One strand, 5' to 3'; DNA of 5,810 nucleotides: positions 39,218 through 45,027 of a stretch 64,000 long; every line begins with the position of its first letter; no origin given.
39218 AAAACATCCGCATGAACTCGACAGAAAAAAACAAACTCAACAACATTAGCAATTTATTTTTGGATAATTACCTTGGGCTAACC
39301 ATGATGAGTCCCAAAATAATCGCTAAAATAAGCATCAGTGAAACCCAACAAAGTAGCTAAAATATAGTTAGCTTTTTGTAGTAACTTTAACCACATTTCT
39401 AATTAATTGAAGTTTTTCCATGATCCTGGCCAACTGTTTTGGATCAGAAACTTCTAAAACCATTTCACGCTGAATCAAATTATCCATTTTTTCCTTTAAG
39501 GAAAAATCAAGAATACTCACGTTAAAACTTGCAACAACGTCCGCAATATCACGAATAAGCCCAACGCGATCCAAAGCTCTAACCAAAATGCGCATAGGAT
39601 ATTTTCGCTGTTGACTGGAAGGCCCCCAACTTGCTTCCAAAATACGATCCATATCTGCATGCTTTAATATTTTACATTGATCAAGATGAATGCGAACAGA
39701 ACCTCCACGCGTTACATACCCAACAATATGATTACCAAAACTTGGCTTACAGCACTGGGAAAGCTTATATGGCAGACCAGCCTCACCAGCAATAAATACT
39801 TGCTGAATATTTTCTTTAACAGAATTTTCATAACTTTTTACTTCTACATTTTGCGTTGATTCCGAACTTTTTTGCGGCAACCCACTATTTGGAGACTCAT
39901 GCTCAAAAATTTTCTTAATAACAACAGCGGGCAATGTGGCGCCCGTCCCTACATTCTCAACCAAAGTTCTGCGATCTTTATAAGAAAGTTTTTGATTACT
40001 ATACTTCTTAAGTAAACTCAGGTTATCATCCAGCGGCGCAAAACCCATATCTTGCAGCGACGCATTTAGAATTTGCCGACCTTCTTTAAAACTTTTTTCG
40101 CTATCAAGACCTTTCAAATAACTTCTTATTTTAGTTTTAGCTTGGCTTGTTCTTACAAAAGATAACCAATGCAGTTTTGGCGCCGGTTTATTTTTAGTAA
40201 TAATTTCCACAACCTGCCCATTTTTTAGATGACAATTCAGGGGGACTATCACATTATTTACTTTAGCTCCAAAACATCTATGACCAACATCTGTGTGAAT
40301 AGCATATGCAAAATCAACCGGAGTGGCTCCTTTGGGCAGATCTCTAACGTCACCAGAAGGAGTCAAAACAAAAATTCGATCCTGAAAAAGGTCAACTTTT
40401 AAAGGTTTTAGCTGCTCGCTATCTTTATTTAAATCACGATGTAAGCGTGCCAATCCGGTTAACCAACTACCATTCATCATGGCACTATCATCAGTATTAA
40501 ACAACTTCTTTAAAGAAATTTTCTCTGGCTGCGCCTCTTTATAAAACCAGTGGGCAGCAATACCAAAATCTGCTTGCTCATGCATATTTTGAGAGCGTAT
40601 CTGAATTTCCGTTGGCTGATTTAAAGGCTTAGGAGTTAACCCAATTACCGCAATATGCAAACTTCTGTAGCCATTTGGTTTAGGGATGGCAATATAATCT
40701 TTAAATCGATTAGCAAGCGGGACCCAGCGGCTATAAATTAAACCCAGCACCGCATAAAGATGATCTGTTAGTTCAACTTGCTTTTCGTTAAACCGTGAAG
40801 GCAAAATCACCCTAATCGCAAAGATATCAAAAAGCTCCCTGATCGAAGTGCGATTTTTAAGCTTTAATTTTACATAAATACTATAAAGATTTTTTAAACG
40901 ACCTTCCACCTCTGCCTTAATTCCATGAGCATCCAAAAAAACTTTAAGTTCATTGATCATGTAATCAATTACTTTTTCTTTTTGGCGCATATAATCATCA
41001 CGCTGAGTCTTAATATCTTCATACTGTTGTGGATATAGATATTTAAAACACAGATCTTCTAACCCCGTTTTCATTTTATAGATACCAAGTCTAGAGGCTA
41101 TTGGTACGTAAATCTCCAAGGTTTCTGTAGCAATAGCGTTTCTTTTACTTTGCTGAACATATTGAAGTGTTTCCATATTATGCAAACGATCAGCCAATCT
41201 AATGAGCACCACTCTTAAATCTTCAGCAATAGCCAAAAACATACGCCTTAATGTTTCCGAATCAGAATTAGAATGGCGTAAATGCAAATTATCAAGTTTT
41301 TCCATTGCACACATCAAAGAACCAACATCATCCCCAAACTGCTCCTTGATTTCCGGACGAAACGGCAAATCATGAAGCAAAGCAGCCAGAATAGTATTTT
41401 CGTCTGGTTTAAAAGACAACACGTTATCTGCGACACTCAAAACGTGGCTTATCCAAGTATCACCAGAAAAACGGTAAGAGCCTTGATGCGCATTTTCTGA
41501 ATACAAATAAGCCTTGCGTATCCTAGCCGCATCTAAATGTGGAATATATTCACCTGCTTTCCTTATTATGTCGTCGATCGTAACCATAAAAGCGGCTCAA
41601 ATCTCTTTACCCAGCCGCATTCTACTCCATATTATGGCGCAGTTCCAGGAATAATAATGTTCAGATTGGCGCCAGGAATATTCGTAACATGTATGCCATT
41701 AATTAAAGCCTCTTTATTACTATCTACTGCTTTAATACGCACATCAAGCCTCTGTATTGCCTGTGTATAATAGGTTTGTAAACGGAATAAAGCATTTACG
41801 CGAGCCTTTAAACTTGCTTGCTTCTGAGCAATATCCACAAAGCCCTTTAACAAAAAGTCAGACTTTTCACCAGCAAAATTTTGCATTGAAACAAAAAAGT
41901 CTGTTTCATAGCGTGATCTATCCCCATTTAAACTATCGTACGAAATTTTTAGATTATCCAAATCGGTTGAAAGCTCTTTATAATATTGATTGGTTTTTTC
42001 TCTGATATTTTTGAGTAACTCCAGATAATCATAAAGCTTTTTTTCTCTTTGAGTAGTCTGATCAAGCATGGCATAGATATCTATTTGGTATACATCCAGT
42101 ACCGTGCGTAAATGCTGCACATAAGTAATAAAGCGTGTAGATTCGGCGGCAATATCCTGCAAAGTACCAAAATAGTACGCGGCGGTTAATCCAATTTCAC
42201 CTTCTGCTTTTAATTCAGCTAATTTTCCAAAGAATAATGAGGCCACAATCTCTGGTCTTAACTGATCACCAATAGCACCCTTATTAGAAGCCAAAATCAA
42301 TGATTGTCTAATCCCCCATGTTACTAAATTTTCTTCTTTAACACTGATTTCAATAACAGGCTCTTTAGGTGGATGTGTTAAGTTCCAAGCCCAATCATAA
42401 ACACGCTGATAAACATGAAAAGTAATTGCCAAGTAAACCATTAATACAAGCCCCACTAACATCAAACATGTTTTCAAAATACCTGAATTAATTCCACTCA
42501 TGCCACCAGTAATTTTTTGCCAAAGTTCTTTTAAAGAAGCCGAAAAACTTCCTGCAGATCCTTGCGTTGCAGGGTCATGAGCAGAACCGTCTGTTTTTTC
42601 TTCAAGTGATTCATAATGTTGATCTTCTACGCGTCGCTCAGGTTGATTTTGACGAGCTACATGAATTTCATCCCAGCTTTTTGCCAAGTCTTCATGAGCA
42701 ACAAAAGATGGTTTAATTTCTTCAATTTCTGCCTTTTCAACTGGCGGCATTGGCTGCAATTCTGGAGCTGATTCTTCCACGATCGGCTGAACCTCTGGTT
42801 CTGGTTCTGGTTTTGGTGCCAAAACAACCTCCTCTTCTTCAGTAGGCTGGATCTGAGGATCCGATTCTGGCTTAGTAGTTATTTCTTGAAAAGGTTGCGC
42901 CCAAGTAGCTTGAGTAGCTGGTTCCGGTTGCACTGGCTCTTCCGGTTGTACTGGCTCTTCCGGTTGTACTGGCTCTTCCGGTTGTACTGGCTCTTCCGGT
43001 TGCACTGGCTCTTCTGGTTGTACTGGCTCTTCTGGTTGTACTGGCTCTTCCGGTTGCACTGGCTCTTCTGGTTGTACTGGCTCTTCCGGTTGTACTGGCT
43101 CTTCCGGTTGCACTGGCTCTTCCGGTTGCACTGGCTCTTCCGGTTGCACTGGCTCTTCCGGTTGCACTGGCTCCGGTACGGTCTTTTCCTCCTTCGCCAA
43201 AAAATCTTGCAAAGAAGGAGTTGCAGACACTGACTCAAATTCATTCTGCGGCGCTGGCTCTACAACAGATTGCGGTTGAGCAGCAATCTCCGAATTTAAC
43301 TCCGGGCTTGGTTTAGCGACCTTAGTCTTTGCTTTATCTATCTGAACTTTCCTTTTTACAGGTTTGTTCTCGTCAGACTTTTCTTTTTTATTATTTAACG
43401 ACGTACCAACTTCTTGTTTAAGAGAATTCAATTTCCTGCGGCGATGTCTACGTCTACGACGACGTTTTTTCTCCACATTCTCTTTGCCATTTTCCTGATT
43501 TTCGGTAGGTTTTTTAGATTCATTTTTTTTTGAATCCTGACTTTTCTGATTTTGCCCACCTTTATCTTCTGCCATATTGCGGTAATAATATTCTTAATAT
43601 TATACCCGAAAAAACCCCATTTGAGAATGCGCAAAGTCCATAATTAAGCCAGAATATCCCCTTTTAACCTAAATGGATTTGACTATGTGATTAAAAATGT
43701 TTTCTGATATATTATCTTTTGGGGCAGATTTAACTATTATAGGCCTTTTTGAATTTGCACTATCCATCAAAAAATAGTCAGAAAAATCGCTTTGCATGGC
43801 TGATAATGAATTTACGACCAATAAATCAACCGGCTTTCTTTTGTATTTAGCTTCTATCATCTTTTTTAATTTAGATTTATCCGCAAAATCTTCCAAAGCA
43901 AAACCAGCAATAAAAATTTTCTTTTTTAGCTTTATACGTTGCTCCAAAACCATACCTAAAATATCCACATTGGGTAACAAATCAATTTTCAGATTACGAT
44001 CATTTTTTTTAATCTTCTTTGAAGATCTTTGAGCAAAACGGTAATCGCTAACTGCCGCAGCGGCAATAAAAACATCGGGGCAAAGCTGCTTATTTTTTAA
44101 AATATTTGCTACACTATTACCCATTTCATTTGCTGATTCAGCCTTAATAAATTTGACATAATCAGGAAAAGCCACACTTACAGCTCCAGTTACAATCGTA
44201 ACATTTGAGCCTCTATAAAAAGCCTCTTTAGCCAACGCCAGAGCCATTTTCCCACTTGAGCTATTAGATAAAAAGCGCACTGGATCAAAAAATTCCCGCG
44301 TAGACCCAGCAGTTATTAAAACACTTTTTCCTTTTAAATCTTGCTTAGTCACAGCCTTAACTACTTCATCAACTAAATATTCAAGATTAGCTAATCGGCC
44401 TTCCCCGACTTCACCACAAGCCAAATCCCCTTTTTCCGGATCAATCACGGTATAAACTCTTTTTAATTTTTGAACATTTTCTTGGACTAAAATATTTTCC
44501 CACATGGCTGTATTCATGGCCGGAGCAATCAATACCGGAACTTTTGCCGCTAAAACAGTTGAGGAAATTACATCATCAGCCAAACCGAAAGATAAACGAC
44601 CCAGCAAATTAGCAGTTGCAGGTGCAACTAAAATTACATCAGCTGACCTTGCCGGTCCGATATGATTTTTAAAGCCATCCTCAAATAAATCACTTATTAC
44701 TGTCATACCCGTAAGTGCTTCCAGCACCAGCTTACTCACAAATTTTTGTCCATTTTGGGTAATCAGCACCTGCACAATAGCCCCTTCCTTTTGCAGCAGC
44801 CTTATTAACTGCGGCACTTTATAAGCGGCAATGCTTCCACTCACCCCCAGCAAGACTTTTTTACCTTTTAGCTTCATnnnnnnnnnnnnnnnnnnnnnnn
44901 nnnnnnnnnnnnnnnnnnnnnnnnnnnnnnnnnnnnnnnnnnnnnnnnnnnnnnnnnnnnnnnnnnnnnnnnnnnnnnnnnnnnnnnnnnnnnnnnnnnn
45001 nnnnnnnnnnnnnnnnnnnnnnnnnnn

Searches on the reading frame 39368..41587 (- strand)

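Call 85: search_protein_families(library=pfam, proteins=[window:39368-41587:-], max_evalue=0.00001)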
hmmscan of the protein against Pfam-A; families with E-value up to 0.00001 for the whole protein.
window:39368-41587:- (739 aa): 4 families
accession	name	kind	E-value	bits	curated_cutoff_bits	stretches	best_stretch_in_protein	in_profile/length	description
PF13328.12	HD_4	-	1.9e-35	122.3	27.2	1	26-169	1-155/156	HD domain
PF04607.23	RelA_SpoT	-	2.5e-32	111.9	27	1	229-352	1-111/113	Region found in RelA / SpoT proteins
PF02824.27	TGS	-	3.4e-22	78.7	22.2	1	405-464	1-60/60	TGS domain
PF13291.12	ACT_4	-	6.4e-14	52.8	27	1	660-736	2-79/80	ACT domain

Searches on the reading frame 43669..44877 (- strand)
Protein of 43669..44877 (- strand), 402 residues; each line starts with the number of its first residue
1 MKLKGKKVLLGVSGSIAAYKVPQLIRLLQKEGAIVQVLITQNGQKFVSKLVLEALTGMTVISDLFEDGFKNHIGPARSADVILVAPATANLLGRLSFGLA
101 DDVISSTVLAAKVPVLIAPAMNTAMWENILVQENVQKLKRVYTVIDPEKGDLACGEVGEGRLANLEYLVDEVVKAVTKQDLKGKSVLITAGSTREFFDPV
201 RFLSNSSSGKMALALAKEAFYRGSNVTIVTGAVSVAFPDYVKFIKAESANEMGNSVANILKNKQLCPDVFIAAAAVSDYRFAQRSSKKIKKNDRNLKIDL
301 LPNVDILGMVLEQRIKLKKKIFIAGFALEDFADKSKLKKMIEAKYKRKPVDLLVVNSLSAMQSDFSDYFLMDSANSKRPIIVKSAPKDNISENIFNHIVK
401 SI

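Call 86: search_protein_families(library=pfam, proteins=[window:43669-44877:-], max_evalue=0.00001)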
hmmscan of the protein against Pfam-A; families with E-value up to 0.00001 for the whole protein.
window:43669-44877:- (402 aa): 2 families
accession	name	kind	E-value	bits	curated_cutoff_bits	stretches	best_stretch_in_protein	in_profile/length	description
PF04127.22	DFP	-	5.3e-50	170.2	22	1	181-366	1-177/186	DNA/pantothenate metabolism flavoprotein C-terminal domain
PF02441.25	Flavoprotein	-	1.1e-29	103.6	22.7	1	6-174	1-160/162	Flavoprotein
